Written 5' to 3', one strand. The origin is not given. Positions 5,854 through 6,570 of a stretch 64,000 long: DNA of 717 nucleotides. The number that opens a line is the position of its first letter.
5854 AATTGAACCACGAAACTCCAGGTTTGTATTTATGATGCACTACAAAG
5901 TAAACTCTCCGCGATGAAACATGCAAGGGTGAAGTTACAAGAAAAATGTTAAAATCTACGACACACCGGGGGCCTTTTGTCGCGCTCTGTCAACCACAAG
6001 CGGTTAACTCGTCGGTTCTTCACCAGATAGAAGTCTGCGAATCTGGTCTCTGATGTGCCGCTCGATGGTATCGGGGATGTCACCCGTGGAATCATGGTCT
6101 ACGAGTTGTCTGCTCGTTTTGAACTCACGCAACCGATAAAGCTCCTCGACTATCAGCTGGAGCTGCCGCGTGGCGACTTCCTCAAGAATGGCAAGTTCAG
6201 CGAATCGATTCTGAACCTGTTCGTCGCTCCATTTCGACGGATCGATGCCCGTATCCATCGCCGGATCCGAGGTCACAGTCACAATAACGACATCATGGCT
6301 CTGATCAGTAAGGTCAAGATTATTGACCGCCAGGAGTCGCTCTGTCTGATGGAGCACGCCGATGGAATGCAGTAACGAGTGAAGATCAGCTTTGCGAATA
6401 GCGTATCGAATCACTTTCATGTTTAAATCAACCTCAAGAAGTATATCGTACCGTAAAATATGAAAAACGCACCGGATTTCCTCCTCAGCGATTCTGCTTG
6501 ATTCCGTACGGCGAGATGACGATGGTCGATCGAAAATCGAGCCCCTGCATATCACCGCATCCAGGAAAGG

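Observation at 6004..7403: Lower-GC two-gene module (FRG-domain protein plus unknown 139-aa partner) attached to a TonB-receptor operon: candidate accessory or defence-type module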

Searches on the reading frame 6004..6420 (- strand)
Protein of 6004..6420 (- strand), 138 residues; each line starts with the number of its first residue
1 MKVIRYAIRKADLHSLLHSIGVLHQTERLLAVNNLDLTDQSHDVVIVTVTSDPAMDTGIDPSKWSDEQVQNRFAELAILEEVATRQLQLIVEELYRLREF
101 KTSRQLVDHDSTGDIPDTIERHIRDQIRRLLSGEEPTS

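Call 5: search_protein_families(library=pfam, proteins=[window:6004-6420:-], max_evalue=0.1)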
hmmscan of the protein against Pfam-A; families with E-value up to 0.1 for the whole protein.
window:6004-6420:- (138 aa): 0 families

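Call 6: search_protein_families(library=padloc, proteins=[window:6004-6420:-], max_evalue=1)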
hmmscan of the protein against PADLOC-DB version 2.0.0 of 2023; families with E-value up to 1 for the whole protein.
window:6004-6420:- (138 aa): 0 families

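Call 7: search_protein_families(library=ncbifam, proteins=[window:6004-6420:-], max_evalue=1)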
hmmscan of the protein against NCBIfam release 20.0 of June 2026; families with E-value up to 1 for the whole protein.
window:6004-6420:- (138 aa): 0 families

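Call 8: find_homologous_proteins(query=window:6004-6420:-, max_evalue=0.01)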
Query window:6004-6420:- (138 aa): 6 proteins with E <= 0.01 among 18 candidates.
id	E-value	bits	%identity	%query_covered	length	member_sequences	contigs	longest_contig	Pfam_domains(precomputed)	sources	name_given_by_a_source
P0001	9.0e-82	289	100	100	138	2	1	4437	-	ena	-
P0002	8.8e-50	186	66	98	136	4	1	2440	-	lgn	-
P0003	3.8e-47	177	66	98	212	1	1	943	-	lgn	-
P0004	5.9e-47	177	65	97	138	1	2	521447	-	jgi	jgi:hypothetical protein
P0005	1.2e-46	176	66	97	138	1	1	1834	-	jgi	jgi:hypothetical protein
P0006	2.3e-46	175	65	97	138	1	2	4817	-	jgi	jgi:hypothetical protein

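Call 10: find_encoding_contigs(protein=P0004, flank=8000, max_places=4)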
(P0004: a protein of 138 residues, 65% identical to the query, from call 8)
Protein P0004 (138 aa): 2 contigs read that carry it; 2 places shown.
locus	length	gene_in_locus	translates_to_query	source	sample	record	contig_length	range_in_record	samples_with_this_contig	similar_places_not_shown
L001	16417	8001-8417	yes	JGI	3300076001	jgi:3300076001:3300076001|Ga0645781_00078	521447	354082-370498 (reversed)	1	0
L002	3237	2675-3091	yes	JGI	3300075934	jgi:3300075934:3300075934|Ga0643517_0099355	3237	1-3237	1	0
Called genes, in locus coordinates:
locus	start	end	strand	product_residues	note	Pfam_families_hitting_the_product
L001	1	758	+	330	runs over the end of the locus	PF01546:Peptidase_M20, PF07687:M20_dimer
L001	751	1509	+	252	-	PF01113:DapB_N, PF05173:DapB_C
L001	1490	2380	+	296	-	PF00701:DHDPS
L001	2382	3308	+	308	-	PF02016:Peptidase_S66, PF17676:Peptidase_S66C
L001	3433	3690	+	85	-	-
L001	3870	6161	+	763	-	PF13620:CarboxypepD_reg, PF13715:CarbopepD_reg_2, PF07715:Plug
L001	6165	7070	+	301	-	PF14054:DUF4249 (faint)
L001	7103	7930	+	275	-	PF08867:FRG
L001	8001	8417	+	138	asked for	-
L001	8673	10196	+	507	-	PF13505:OMP_b-brl (weak), PF18884:TSP3_bac, PF00691:OmpA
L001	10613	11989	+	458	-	PF00072:Response_reg, PF00158:Sigma54_activat, PF14532:Sigma54_activ_2, PF07728:AAA_5 (weak), PF25601:AAA_lid_14, PF02954:HTH_8 (weak), PF13518:HTH_28 (weak)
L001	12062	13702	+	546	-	PF28550:DUF8436 (weak), PF07992:Pyr_redox_2 (faint), PF03486:HI0933_like (faint), PF01266:DAO (weak), PF21688:FAD-depend_C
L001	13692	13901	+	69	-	-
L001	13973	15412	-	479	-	PF07995:GSDH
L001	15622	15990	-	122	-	PF02627:CMD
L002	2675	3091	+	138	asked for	-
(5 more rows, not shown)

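Call 11: find_encoding_contigs(protein=P0006, flank=8000, max_places=4)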
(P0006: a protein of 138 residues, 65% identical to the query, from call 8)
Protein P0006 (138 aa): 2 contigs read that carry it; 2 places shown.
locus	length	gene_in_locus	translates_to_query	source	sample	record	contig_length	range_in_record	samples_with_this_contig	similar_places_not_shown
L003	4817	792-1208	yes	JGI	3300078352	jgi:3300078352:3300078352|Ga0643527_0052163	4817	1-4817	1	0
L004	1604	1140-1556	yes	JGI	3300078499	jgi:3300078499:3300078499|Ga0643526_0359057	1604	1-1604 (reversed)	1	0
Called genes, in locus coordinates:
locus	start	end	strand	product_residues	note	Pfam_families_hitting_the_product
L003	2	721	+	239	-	?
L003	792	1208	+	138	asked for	-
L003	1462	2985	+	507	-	PF13505:OMP_b-brl (weak), PF18884:TSP3_bac, PF00691:OmpA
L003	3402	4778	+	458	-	PF00072:Response_reg, PF00158:Sigma54_activat, PF14532:Sigma54_activ_2, PF07728:AAA_5, PF25601:AAA_lid_14, PF02954:HTH_8 (weak), PF13518:HTH_28 (weak)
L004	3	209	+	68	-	?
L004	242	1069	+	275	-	PF08867:FRG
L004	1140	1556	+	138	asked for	-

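Call 12: find_encoding_contigs(protein=P0002, flank=8000, max_places=4)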
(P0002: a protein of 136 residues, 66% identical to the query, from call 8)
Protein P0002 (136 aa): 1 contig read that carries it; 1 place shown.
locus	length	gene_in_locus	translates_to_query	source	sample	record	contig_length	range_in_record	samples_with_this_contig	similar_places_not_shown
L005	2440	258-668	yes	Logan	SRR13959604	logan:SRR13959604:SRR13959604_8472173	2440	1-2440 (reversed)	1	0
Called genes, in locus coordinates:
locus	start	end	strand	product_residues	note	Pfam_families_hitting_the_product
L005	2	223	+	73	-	?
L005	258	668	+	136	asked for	-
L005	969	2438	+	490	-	?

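Call 41: search_solved_structures(query=A2, max_evalue=10)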
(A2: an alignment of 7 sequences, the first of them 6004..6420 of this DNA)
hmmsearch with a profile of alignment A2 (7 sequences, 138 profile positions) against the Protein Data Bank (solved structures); distinct sequences matched with E-value up to 10: 10.
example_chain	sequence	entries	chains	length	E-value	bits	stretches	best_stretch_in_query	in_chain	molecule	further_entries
7qrt_A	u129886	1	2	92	0.17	15.2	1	19-53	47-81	Protein scribble homolog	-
6xa7_A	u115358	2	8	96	0.18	15.1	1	19-53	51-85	Protein scribble homolog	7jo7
1wha_A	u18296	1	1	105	0.21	14.9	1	19-53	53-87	KIAA0147 protein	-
8esd_T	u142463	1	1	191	0.5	13.6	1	6-114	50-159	COMM domain-containing protein 10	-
8f2r_J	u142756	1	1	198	0.53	13.6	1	6-114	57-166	COMM domain-containing protein 10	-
8p0w_J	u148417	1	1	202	0.56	13.5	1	6-114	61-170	COMM domain-containing protein 10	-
8f2u_J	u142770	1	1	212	0.63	13.3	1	6-114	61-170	COMM domain-containing protein 10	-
2fe5_A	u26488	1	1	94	0.75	13.1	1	21-47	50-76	Presynaptic protein SAP102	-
4urg_A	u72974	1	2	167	1.2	12.5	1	80-129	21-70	DIGUANYLATE CYCLASE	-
4urs_A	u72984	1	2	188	1.6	12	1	80-129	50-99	DIGUANYLATE CYCLASE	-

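Call 42: predict_structure(alignment_id=A3)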
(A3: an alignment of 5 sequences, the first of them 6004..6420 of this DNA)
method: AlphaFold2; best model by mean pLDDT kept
length: 138 residues; sequences in the alignment: 5
mean_pLDDT: 62.2   pTM: 0.31
mean pLDDT of the five models: 62.2, 57.3, 52.3, 52.1, 48.8
residues with pLDDT >= 90: 0; 70-90: 48; 50-70: 59; < 50: 31
segments of 3 or more residues with pLDDT < 50: 24-34, 50-58, 110-114
pLDDT, mean of each block of 10 residues (from residue 1): 61 67 46 51 61 47 75 77 78 74 54 53 70 54
secondary structure, 60 per line:
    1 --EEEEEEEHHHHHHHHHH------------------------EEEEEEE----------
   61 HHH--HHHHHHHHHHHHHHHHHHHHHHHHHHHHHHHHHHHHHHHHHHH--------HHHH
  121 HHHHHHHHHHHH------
elements in order: E3-9 H10-19 E44-50 H66-108 H117-132

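Call 44: search_protein_representatives(alignment_id=A3)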
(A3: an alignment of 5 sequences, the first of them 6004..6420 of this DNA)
Query: 5 sequences, 138 profile positions. Proteins with E-value up to 0.001 (for the whole library): 28; up to 1e-10: 18; up to 1e-30: 5. The best 28 are listed.
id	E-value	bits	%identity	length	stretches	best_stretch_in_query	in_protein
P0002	3.7e-70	250.5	-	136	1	1-136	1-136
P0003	4.0e-58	211.5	-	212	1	1-136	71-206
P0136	1.2e-45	171.2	-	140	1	1-136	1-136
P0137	5.7e-31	123.6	-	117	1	22-136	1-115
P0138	6.8e-31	123.3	-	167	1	1-136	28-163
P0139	1.2e-23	99.9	-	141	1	1-135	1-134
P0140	1.8e-23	99.3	-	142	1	1-135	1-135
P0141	4.6e-22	94.7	-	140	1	1-135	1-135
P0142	1.0e-21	93.6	-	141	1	1-134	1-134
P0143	3.8e-21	91.8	-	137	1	5-133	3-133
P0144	4.2e-21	91.6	-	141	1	1-134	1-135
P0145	3.9e-20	88.5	-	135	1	1-134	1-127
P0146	1.2e-17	80.5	-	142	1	3-135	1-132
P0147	4.4e-15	72.1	-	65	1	1-57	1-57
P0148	6.4e-14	68.4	-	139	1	5-138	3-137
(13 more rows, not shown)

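Call 46: find_encoding_contigs(protein=P0139, flank=6000, max_places=3)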
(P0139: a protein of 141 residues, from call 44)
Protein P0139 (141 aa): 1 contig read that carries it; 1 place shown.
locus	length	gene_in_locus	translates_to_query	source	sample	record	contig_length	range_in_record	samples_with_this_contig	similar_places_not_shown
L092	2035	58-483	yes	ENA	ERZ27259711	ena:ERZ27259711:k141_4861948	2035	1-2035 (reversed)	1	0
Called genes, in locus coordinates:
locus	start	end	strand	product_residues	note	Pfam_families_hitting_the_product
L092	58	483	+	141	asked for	-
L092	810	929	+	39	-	-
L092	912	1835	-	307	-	-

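Call 50: find_related_loci(query=A5, collection=metagenome_contigs, flank=5000)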
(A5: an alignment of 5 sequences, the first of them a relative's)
Query A5 (141 aa) in metagenome_contigs; peptide patterns used: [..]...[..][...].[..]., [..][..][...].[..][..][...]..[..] (x = any residue, [..] = any of these).
450 stretches matched a pattern; 12 encode a relative of the query (tblastn E <= 1e-3); 12 distinct loci.
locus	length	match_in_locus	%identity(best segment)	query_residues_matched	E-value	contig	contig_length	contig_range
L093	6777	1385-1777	52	1-131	2e-40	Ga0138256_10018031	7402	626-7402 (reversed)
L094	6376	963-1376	49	1-138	4e-40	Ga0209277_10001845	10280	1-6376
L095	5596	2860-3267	43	1-136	2e-35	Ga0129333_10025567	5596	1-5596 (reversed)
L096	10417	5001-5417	44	1-139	1e-34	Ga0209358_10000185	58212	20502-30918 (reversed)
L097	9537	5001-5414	43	1-138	1e-33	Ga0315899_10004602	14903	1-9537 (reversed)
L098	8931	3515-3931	42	1-139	2e-33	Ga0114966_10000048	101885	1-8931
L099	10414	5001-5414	41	1-138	2e-32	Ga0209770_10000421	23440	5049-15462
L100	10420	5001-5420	39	1-140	2e-32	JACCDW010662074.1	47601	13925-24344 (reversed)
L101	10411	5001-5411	39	1-137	5e-31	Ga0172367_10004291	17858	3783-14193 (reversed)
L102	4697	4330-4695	42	1-122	3e-29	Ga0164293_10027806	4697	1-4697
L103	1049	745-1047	48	1-101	4e-29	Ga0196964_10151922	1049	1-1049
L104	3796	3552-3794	46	1-81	3e-20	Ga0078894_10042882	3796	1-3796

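Call 53: find_encoding_contigs(protein=P0138, flank=6000, max_places=3)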
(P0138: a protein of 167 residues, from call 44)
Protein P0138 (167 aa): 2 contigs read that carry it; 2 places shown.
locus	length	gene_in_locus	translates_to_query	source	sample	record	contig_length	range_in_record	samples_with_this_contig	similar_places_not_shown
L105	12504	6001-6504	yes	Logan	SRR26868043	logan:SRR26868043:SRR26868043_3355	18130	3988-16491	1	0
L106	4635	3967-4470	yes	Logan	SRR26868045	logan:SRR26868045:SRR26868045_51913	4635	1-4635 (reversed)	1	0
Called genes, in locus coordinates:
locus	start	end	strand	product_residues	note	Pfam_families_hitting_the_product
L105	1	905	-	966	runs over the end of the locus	PF13620:CarboxypepD_reg, PF13715:CarbopepD_reg_2, PF07715:Plug, PF00593:TonB_dep_Rec_b-barrel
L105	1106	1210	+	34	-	-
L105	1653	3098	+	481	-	PF02646:RmuC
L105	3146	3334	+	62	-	-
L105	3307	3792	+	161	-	PF19502:DUF6036 (faint)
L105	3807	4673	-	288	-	PF03446:NAD_binding_2, PF14833:NAD_binding_11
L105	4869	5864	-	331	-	PF01258:zf-dskA_traR (weak), PF07228:SpoIIE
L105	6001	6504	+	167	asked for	-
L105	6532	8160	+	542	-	PF28550:DUF8436 (weak), PF01266:DAO (faint), PF07992:Pyr_redox_2 (faint), PF13738:Pyr_redox_3 (faint), PF21688:FAD-depend_C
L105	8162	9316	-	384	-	PF01168:Ala_racemase_N, PF00842:Ala_racemase_C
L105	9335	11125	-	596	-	PF00989:PAS (weak), PF08448:PAS_4 (weak), PF13426:PAS_9 (weak), PF13185:GAF_2, PF01590:GAF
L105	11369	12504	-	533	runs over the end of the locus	PF24316:Tli3 (faint), PF13088:BNR_2 (faint), PF02012:BNR (faint)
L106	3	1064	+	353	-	?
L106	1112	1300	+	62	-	-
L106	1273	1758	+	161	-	PF19502:DUF6036 (faint)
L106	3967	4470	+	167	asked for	-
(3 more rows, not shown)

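Call 54: find_encoding_contigs(protein=P0140, flank=6000, max_places=3)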
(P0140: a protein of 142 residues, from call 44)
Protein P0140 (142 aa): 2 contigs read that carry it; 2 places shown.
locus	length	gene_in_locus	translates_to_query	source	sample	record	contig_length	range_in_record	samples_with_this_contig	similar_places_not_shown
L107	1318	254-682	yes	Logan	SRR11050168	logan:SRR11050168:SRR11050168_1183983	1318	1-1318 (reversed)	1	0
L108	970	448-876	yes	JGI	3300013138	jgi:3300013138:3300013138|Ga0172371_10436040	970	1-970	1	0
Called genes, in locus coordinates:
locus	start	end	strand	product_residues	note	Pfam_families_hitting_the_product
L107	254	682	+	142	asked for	-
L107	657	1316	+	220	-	?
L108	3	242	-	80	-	?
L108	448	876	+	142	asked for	-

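Call 55: find_encoding_contigs(protein=P0141, flank=6000, max_places=3)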
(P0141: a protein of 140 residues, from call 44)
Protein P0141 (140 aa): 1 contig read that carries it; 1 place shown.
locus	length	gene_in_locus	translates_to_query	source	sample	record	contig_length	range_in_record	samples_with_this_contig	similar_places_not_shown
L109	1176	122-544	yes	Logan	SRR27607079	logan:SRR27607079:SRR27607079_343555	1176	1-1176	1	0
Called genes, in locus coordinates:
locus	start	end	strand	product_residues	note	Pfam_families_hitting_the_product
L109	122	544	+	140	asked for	-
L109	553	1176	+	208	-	?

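Call 60: search_protein_families(library=pfam, proteins=[L096:3528-4949:+, L096:2554-3525:+, L096:5414-6784:-], max_evalue=0.001)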
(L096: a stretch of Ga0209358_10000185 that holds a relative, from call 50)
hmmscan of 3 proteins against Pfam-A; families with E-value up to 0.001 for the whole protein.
L096:3528-4949:+ (473 aa): 2 families
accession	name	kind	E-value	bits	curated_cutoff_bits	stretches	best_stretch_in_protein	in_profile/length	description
PF00557.29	Peptidase_M24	-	1.5e-55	188.7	23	1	229-446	2-207/208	Metallopeptidase family M24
PF05195.22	AMP_N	-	3.5e-26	91.7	24.6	1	47-169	1-119/121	Aminopeptidase P, N-terminal domain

L096:2554-3525:+ (323 aa): 1 family
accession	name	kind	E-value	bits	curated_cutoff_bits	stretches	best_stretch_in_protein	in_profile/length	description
PF18962.6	Por_Secre_tail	-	5.2e-05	23.9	27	1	268-314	18-68/75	Secretion system C-terminal sorting domain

L096:5414-6784:- (456 aa): 1 family
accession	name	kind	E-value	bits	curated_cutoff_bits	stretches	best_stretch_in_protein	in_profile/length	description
PF00999.27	Na_H_Exchanger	-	6.6e-57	193.5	26.2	2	44-296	5-248/375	Sodium/hydrogen exchanger, transmembrane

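Call 92: search_protein_families(library=pfam, proteins=[L094:39-950:+, L094:1671-2366:+, L094:2442-3284:+, L094:3300-3821:+, L094:3826-5274:+, L093:59-1168:+, L093:1826-3385:+, L093:3386-3775:+, L095:1411-2808:+, L095:3271-4650:-], max_evalue=0.0001)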
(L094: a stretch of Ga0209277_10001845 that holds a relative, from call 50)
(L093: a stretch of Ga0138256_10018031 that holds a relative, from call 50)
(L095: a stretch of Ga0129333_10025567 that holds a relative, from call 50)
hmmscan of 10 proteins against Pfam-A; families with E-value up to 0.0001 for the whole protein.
L094:39-950:+ (303 aa): 1 family
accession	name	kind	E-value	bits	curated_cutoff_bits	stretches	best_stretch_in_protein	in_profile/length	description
PF00557.29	Peptidase_M24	-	2.3e-58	197.8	23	1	58-276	2-208/208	Metallopeptidase family M24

L094:1671-2366:+ (231 aa): 3 families
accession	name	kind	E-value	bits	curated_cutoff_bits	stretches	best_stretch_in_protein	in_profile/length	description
PF21906.2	NrtR_WHD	-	4.8e-24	84.7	27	1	151-211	1-61/61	NrtR DNA-binding winged helix domain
PF00293.34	NUDIX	-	3.7e-21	76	21.1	1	8-135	3-132/134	NUDIX domain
PF19368.5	AraR_C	-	2.6e-16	60.1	23.8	1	147-226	1-81/82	AraR C-terminal winged HTH domain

L094:2442-3284:+ (280 aa): 3 families
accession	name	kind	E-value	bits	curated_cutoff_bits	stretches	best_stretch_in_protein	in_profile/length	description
PF13793.12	Pribosyltran_N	-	9.8e-09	35.5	25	1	54-108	63-117/117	N-terminal domain of ribose phosphate pyrophosphokinase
PF14572.12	Pribosyl_synth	-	3.3e-07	30.9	27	1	196-260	79-145/184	Phosphoribosyl synthetase-associated domain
PF00156.33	Pribosyltran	-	8.8e-07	28.8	26.3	1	147-237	29-124/158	Phosphoribosyl transferase domain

L094:3300-3821:+ (173 aa): 1 family
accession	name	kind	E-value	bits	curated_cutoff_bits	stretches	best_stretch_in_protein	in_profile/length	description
PF01661.27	Macro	-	8.1e-47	158.5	22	1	19-138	1-118/118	Macro domain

L094:3826-5274:+ (482 aa): 2 families
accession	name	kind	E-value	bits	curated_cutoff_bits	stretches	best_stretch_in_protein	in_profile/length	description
PF04095.22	NAPRTase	-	4.1e-42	145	20.8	1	181-464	3-236/239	Nicotinate phosphoribosyltransferase (NAPRTase) family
PF18127.6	NAMPT_N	-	7.9e-12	45.7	25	1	4-56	3-53/98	Nicotinamide phosphoribosyltransferase, N-terminal domain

L093:59-1168:+ (369 aa): 0 families

L093:1826-3385:+ (519 aa): 3 families
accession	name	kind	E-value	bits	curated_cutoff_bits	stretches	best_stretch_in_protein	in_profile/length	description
PF01256.23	Carb_kinase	-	3.6e-51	174.4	27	1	265-508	1-235/242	NAD(P)H-hydrate dehydratase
PF03853.21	YjeF_N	-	4.1e-36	124.9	24.9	1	27-207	3-169/169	YjeF-related protein N-terminus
PF02110.20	HK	-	6.9e-05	22.8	27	0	401-510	127-238/247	Hydroxyethylthiazole kinase family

L093:3386-3775:+ (129 aa): 1 family
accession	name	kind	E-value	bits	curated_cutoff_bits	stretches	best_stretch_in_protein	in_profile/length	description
PF04892.17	VanZ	-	6.5e-11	43.4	30.1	1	40-116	56-123/126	VanZ like family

L095:1411-2808:+ (465 aa): 2 families
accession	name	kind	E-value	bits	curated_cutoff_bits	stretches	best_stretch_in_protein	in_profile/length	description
PF00557.29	Peptidase_M24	-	2.1e-58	197.9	23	1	221-438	2-207/208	Metallopeptidase family M24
PF05195.22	AMP_N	-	4.5e-24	84.9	24.6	1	40-160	1-118/121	Aminopeptidase P, N-terminal domain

L095:3271-4650:- (459 aa): 1 family
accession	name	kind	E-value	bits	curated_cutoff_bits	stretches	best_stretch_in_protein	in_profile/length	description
PF00999.27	Na_H_Exchanger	-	1.3e-61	209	26.2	2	48-301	2-249/375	Sodium/hydrogen exchanger, transmembrane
